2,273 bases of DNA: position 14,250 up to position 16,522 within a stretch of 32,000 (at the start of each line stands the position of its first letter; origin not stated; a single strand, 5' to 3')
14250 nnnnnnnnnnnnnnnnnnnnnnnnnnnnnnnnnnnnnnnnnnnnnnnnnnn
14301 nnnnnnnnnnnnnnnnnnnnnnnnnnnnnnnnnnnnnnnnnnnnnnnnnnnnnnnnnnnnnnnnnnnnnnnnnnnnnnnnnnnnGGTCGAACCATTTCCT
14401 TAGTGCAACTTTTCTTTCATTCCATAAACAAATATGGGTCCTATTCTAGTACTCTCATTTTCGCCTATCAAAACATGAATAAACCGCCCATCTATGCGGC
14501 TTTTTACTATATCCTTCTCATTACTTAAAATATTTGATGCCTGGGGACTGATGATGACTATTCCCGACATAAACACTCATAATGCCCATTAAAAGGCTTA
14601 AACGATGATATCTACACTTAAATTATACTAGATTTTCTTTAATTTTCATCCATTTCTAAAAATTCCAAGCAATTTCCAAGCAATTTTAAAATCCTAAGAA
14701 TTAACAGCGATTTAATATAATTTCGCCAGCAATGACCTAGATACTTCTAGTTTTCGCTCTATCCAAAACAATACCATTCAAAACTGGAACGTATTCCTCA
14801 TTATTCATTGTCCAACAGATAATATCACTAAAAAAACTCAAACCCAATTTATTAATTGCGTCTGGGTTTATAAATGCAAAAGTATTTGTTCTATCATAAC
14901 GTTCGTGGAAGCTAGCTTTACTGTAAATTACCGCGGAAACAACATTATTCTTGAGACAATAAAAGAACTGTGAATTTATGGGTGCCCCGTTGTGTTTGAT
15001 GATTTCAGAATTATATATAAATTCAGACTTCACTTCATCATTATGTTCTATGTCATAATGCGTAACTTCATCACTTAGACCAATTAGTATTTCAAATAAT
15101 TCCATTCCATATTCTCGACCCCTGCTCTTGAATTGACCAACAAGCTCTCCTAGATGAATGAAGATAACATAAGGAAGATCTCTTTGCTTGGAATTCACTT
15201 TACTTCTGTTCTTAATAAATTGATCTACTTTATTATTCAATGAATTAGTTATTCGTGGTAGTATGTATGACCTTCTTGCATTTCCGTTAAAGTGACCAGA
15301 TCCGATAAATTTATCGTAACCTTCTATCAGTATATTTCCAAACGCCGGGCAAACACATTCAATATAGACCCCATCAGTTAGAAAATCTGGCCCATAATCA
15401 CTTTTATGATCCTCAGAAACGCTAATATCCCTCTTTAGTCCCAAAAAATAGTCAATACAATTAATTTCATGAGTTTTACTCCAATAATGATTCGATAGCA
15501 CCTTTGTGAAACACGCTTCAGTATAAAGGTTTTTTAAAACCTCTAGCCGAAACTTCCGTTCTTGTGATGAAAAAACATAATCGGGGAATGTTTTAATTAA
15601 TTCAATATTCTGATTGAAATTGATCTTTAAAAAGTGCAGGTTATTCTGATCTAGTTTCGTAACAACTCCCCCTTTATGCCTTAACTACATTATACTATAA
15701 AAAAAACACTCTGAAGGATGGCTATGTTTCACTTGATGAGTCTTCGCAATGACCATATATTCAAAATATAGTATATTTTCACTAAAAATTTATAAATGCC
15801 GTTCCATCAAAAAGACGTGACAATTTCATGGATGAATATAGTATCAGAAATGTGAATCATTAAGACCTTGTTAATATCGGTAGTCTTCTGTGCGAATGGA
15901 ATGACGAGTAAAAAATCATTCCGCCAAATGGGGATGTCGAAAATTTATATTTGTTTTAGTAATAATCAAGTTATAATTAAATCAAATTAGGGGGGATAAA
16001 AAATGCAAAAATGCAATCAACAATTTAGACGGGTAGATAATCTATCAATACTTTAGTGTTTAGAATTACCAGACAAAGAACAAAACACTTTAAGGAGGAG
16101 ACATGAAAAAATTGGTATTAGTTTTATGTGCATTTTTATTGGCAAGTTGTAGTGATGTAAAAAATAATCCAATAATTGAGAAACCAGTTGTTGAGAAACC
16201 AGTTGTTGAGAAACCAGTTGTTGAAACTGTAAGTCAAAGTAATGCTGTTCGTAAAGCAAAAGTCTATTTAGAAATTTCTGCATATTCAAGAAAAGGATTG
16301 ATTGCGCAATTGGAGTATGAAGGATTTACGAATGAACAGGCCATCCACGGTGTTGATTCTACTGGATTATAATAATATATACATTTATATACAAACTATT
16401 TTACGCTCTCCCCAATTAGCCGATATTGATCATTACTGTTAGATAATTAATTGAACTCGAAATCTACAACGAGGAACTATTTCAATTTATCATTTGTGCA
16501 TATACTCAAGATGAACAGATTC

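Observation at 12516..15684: Uncharacterised 622-aa NERD/PD-(D/E)xK-motif protein paired with a 254+ aa unknown: candidate stand-alone nuclease defence module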

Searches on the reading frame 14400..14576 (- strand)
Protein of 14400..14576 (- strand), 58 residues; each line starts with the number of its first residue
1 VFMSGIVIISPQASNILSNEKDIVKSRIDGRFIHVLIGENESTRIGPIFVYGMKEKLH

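Call 55: search_protein_families(library=pfam, proteins=[window:14400-14576:-], max_evalue=0.01)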
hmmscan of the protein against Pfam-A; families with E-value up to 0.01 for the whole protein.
window:14400-14576:- (58 aa): 0 families

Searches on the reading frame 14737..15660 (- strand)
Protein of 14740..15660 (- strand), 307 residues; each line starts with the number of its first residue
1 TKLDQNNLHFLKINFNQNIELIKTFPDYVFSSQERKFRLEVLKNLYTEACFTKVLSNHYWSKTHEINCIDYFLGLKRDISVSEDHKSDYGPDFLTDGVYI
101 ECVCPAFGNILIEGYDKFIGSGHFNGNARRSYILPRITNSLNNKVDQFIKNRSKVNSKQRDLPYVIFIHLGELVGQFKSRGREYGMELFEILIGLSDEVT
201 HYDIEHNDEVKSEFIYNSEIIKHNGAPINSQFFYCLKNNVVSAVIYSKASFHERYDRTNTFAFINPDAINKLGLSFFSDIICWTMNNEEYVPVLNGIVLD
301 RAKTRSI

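Call 3: search_protein_families(library=pfam, proteins=[window:14737-15501:-], max_evalue=1)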
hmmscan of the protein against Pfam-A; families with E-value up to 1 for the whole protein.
window:14737-15501:- (254 aa): 1 family
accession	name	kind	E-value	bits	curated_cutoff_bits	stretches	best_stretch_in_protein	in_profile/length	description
PF19217.5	CoV_NSP4_N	-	0.1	12.2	25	1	149-220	113-184/353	Coronavirus replicase NSP4, N-terminal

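Call 4: search_protein_families(library=padloc, proteins=[window:14737-15501:-], max_evalue=1)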
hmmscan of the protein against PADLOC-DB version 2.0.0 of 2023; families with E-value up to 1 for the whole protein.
window:14737-15501:- (254 aa): 2 families
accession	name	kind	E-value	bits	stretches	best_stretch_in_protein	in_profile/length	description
PDLC04110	PD-T7-5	-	0.002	15.3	1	82-196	132-235/346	-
PDLC04073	PD-T7-1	-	0.0033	14.2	1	155-205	299-351/452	-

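Call 5: search_protein_families(library=ncbifam, proteins=[window:14737-15501:-], max_evalue=1)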
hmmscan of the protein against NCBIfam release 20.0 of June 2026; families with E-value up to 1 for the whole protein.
window:14737-15501:- (254 aa): 0 families

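Call 10: find_homologous_proteins(query=window:14737-15501:-)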
Query window:14737-15501:-: 114 candidates shared short words with the query, none scored E <= 0.001.

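Call 29: search_protein_representatives(protein=window:14740-15660:-)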
Query: 307 residues. Proteins with E-value up to 0.001 (for the whole library): 106; up to 1e-10: 54; up to 1e-30: 5. The best 106 are listed.
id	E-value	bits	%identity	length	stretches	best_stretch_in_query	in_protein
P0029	2.4e-74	266.7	100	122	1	186-307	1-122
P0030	8.5e-36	140.1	35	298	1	29-301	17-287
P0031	3.2e-33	131.7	34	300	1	13-286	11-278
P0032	3.9e-33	131.4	32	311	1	6-291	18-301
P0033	6.7e-33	130.6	36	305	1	32-298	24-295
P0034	8.6e-29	117.1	36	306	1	32-289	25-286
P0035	1.0e-28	116.9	35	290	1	52-291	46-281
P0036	4.5e-27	111.5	31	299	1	12-296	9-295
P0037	2.7e-25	105.6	29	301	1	37-289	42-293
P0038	3.3e-25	105.3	32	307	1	25-285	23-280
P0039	7.5e-25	104.2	27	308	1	16-287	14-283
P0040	1.6e-24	103.1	32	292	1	55-300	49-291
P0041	1.1e-23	100.4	32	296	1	23-297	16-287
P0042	1.2e-23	100.2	31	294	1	20-296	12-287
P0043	1.5e-23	99.9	33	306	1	7-303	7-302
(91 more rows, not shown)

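Call 32: search_protein_families(library=padloc, alignment_id=A2, max_evalue=0.01)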
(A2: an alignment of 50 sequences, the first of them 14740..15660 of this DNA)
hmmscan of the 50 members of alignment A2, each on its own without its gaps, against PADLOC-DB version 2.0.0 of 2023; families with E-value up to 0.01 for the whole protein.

A. member 1, window:14740-15660:- (307 aa): 2 families
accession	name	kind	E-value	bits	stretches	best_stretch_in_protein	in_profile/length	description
PDLC04110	PD-T7-5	-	0.0031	14.7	1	135-249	132-235/346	-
PDLC04073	PD-T7-1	-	0.0072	13.1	0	208-258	299-351/452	-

B. families by the number of members that match (of 50 scanned): 4 families
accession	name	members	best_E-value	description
PDLC04110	PD-T7-5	39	4e-12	-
PDLC04073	PD-T7-1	6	2.9e-07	-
PDLC01512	Csx1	1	0.0033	CAS-III; associated_signaling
PDLC00832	E1-E2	1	0.0053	E1-E2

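Call 33: search_protein_families(library=pfam, alignment_id=A2, max_evalue=0.01)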
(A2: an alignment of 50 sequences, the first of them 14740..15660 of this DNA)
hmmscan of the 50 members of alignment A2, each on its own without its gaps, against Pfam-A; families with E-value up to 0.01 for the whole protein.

A. member 1, window:14740-15660:- (307 aa): 0 families

B. families by the number of members that match (of 50 scanned): 1 family
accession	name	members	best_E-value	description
PF16253.10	DUF4909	1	5.2e-05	Domain of unknown function (DUF4909)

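Call 41: predict_structure(alignment_id=A2)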
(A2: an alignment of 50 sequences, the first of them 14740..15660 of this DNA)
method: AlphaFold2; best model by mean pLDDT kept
length: 307 residues; sequences in the alignment: 50
mean_pLDDT: 94.3   pTM: 0.92
mean pLDDT of the five models: 94.3, 93.5, 93.0, 93.0, 92.5
residues with pLDDT >= 90: 269; 70-90: 32; 50-70: 6; < 50: 0
segments of 3 or more residues with pLDDT < 50: none
pLDDT, mean of each block of 10 residues (from residue 1): 90 97 97 98 98 96 98 97 94 97 96 90 89 95 97 93 98 88 91 94 95 93 94 98 97 95 98 97 95 94 63
secondary structure, 60 per line:
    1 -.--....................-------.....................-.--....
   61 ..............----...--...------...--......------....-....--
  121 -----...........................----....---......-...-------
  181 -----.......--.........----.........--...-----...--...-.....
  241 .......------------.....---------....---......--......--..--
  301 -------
elements in order: H5-24 H32-52 H57-74 E79-81 E93-95 E98-103 H110-113 H115-118 H126-152 H157-160 E164-169 H186-192 E195-203 E208-216 E219-221 E227-229 H236-240 E241-247 E260-264 H274-277 E281-286 E289-294

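Call 46: fold_search(model_id=the predicted structure, library=pdb)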
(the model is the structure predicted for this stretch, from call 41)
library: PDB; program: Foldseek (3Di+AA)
matches with E <= 10: 176; with E <= 0.001: 0
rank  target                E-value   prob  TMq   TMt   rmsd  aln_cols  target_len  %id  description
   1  3hws_F                6.2e-01  0.04  0.12  0.11  18.4       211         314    9  Crystal structure of nucleotide-bound hexameric ClpX (released 2009-11-24)
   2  4g6v_A                1.2e+00  0.12  0.18  0.36  14.3       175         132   12  CdiA-CT/CdiI toxin and immunity complex from Burkholderia pseudomallei (released 2012-12-12)
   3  3e3l_B                1.6e+00  0.04  0.14  0.07  12.5       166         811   11  The R-state Glycogen Phosphorylase (released 2009-02-10)
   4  8geg_A                1.7e+00  0.02  0.13  0.13  18.8       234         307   13  CryoEM structure of beta-2-adrenergic receptor in complex with nucleotide-free Gs heterotrimer (#17 of 20) (released 2024-03-06)
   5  9llj_A                1.9e+00  0.02  0.08  0.10  16.3       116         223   13  Cryo-EM structure of D1R-Gs in complex with de novo designed GEM targetingTM1/2/4 and GEM targeting TM3/4/5, and agoni (released 2026-03-04)
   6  3e3o_D                2.0e+00  0.02  0.12  0.06  12.1       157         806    9  Glycogen phosphorylase R state-IMP complex (released 2009-08-18)
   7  7w40_B                2.1e+00  0.04  0.17  0.18  12.1       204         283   10  Cryo-EM Structure of Human Gastrin Releasing Peptide Receptor in complex with the agonist Bombesin (6-14) [D-Phe6, bet (released 2023-02-22)
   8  7q5i                  2.1e+00  0.03  0.14  0.07  13.5       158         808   11  A glucose-based molecular rotor probes the catalytic site of glycogen phosphorylase. (released 2022-03-02)
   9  8gmx                  2.3e+00  0.02  0.09  0.17  18.2       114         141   10  Crystal structure of pilin-specific sortase SrtC2 from Lactobacillus rhamnosus GG (released 2023-08-30)
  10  1l5r_A                2.6e+00  0.03  0.15  0.08  12.1       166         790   10  Human liver glycogen phosphorylase a complexed with riboflavin, N-Acetyl-beta-D-Glucopyranosylamine and CP-403,700 (released 2002-12-04)
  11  3e3n_D                2.6e+00  0.03  0.14  0.07  13.6       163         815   10  The Glycogen phosphorylase b R state- AMP complex (released 2009-08-18)
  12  8f0k_A                2.6e+00  0.02  0.09  0.11  15.9        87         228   17  Human Amylin3 Receptor in complex with Gs and Pramlintide analogue peptide San385 (released 2023-08-02)
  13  2ieg_A                2.9e+00  0.03  0.15  0.08  12.4       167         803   11  Crystal structure of rabbit muscle glycogen phosphorylase in complex with 3,4-dihydro-2-quinolone (released 2006-12-26)
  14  8e91_F                2.9e+00  0.01  0.12  0.11  17.3       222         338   10  Cryo-EM structure of substrate-free ClpX.ClpP (released 2023-11-08)
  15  9qxl_B                2.9e+00  0.01  0.09  0.10  16.0       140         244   14  The structure of ADGRL4 in the active-state (released 2026-01-14)
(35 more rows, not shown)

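Call 57: search_protein_families(library=padloc, proteins=[P0030, P0031, P0032, P0033, P0034, P0035, P0036, P0037, P0039, P0043], max_evalue=0.01)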
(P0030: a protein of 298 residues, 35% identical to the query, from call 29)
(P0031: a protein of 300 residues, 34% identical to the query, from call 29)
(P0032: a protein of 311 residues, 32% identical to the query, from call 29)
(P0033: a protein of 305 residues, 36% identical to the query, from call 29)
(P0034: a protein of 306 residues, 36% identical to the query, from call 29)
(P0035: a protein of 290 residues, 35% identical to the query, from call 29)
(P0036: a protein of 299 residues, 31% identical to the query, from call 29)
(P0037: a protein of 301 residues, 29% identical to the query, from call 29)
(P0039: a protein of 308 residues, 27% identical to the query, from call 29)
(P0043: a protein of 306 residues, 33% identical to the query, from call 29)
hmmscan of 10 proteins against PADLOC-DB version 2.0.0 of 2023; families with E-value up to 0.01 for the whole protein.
P0030 (298 aa): 1 family
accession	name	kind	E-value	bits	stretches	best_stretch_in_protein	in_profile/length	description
PDLC04110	PD-T7-5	-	1.8e-09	35.2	1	120-233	131-234/346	-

P0031 (300 aa): 1 family
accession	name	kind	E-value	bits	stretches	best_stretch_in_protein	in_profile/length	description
PDLC04073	PD-T7-1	-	0.002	14.9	1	209-248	308-349/452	-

P0032 (311 aa): 2 families
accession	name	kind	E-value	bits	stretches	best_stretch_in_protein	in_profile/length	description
PDLC04110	PD-T7-5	-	6.5e-06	23.5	1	143-256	128-232/346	-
PDLC04073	PD-T7-1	-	0.00032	17.5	0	230-256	313-339/452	-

P0033 (305 aa): 0 families

P0034 (306 aa): 1 family
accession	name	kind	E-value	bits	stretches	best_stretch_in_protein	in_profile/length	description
PDLC04110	PD-T7-5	-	6.8e-08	30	1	84-246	82-235/346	-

P0035 (290 aa): 1 family
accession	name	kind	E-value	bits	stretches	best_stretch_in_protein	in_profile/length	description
PDLC04110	PD-T7-5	-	2.1e-08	31.7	1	90-239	91-235/346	-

P0036 (299 aa): 1 family
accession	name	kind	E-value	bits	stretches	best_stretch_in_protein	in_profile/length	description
PDLC04110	PD-T7-5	-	6.7e-10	36.6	1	75-252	72-240/346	-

P0037 (301 aa): 1 family
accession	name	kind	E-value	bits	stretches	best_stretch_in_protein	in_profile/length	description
PDLC04110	PD-T7-5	-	4e-12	43.9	1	100-251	82-233/346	-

P0039 (308 aa): 1 family
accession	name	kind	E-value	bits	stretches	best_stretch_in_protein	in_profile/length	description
PDLC04110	PD-T7-5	-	1.4e-10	38.8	1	89-245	80-234/346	-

P0043 (306 aa): 2 families
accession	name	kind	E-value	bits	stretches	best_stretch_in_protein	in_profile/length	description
PDLC04110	PD-T7-5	-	1.5e-07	28.8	1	52-248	44-236/346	-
PDLC04073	PD-T7-1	-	2.9e-07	27.6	1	60-248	161-343/452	-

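Call 86: find_encoding_contigs(protein=P0037, flank=7000, max_places=3)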
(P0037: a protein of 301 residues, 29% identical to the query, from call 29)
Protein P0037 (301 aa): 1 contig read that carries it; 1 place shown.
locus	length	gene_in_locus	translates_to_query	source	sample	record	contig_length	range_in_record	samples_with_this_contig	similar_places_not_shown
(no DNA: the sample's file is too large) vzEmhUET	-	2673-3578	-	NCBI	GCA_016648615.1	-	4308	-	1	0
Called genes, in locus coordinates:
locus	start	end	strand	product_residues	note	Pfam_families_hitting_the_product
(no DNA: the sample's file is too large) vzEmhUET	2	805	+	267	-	?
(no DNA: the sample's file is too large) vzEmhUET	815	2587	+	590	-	PF00483:NTP_transferase (weak), PF12804:NTP_transf_3, PF01633:Choline_kinase, PF01636:APH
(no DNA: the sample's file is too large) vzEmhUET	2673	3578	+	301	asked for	-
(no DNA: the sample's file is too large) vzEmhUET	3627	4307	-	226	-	?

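Call 87: find_encoding_contigs(protein=P0030, flank=7000, max_places=3)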
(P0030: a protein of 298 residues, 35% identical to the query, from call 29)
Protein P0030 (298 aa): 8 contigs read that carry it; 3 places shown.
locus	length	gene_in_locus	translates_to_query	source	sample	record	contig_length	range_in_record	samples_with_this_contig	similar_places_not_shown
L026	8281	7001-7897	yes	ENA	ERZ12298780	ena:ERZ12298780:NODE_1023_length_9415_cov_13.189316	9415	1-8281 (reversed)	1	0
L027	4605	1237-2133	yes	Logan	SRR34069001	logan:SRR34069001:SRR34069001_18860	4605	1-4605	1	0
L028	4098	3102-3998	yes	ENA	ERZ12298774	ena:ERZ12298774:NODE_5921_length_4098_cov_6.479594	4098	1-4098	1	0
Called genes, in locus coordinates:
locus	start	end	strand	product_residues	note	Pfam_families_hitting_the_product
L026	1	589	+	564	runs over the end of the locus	PF13597:NRDD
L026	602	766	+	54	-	PF13597:NRDD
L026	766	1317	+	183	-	PF13353:Fer4_12, PF04055:Radical_SAM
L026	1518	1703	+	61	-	PF12844:HTH_19, PF13560:HTH_31 (weak), PF01381:HTH_3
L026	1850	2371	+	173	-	PF18662:HTH_56 (weak)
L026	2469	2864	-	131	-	-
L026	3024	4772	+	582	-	PF01555:N6_N4_Mtase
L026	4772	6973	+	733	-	PF00270:DEAD, PF04851:ResIII, PF18766:SWI2_SNF2 (weak)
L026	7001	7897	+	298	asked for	-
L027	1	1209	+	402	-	?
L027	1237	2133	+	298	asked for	-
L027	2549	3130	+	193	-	PF00081:Sod_Fe_N, PF02777:Sod_Fe_C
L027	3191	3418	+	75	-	PF05239:PRC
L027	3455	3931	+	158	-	PF01252:Peptidase_A8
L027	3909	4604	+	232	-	?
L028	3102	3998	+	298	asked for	-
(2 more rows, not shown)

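Call 88: find_encoding_contigs(protein=P0036, flank=7000, max_places=3)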
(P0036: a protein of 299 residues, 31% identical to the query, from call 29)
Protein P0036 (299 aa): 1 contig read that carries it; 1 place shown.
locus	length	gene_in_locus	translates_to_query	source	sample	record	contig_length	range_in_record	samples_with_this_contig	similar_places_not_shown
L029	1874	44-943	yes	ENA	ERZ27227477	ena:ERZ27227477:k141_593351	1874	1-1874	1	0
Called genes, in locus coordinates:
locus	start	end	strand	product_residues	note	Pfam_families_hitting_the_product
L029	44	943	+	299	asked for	-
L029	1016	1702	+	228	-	-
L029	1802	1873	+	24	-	?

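Call 89: search_dna_similar(query=window:14740-15660:-, collection=plasmids, mode=protein, max_evalue=0.001, max_rows=20)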
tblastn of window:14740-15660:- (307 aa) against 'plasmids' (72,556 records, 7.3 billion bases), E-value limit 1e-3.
No match.

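Call 90: search_dna_similar(query=window:14740-15660:-, collection=phages, mode=protein, max_evalue=0.001, max_rows=20)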
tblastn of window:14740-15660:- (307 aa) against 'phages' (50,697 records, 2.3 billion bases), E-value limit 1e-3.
No match.

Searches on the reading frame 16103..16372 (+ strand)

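Call 3: search_protein_families(library=pfam, proteins=[window:16103-16372:+], max_evalue=1)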
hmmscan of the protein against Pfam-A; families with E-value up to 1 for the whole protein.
window:16103-16372:+ (89 aa): 2 families
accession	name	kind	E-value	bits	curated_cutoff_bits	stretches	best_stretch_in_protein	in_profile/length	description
PF07553.16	Lipoprotein_Ltp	-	1.3e-10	41.6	23.2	1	45-85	3-46/48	Host cell surface-exposed lipoprotein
PF02095.21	Extensin_1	-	0.03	14.6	105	1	23-41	24-42/171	Extensin-like protein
